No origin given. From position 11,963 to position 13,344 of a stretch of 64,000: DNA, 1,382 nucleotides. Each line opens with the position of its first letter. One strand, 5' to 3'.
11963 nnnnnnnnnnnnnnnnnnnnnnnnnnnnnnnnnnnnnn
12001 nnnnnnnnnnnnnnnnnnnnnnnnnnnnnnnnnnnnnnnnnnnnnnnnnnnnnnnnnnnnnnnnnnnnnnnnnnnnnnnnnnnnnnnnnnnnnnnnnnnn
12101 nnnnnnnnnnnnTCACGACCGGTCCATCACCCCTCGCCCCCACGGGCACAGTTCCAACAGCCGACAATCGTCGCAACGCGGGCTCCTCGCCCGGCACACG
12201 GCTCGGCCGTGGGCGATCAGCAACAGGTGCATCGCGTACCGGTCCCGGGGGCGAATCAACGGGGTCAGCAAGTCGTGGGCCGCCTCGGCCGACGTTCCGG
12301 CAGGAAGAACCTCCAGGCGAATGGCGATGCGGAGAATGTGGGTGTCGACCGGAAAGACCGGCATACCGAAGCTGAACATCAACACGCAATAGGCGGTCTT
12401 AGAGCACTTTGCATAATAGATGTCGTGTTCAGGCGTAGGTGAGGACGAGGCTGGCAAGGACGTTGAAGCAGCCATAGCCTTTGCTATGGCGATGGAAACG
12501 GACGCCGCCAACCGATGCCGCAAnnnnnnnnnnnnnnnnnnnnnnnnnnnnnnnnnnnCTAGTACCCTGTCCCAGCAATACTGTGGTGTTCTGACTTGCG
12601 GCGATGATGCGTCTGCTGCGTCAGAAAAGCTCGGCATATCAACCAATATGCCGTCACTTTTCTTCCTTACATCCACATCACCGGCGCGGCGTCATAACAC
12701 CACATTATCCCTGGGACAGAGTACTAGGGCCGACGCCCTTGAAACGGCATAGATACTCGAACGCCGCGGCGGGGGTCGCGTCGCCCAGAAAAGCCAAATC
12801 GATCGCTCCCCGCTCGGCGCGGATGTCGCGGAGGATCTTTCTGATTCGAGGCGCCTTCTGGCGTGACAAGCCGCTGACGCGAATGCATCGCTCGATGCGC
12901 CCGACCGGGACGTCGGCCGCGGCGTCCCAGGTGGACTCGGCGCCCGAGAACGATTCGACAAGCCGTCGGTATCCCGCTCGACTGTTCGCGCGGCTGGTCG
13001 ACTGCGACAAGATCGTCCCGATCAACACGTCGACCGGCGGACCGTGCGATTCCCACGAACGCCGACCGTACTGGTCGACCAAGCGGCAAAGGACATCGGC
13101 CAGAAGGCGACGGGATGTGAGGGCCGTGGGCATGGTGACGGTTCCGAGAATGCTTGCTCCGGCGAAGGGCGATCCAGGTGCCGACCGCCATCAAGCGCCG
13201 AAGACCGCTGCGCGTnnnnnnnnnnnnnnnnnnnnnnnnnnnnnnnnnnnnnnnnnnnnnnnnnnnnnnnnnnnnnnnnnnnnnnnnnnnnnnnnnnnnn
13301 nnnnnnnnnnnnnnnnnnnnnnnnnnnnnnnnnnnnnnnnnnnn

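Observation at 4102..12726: New TA-targeting MITE family (MITE-a), two copies, TIR stems kept by compensatory change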

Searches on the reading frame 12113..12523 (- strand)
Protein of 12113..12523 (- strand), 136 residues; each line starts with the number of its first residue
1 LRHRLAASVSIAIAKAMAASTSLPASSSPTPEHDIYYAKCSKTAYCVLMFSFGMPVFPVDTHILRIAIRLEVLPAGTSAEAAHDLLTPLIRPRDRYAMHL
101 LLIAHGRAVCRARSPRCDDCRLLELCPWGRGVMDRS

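Call 45: search_protein_families(library=pfam, max_evalue=0.01, proteins=[window:12113-12523:-])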
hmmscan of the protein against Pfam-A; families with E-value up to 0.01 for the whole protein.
window:12113-12523:- (136 aa): 1 family
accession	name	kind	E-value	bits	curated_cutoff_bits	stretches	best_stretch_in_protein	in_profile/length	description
PF10576.14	EndIII_4Fe-2S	-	0.0035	18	20.5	1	110-126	1-17/17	Iron-sulfur binding domain of endonuclease III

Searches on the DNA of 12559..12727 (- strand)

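Call 42: search_dna_similar(query=window:12559-12727:-, collection=plasmids, mode=distant, max_evalue=0.01)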
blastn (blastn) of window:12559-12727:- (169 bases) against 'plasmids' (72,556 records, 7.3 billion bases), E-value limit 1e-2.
No match.

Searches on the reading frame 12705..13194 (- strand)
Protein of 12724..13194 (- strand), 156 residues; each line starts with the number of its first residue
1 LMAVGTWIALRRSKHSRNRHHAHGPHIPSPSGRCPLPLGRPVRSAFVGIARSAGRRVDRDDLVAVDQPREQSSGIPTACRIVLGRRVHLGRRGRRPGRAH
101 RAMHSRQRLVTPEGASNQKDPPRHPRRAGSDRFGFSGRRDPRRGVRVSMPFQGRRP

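Call 15: search_protein_families(library=pfam, proteins=[window:12724-13194:-])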
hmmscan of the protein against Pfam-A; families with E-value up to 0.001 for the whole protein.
window:12724-13194:- (156 aa): 0 families

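Call 45: search_protein_families(library=pfam, max_evalue=0.01, proteins=[window:12705-13133:-])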
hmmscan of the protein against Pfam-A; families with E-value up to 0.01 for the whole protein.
window:12705-13133:- (142 aa): 1 family
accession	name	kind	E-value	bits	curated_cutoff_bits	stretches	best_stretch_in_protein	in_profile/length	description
PF00730.31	HhH-GPD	-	1.4e-06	29.1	26.2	1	38-117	1-75/108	HhH-GPD superfamily base excision DNA repair protein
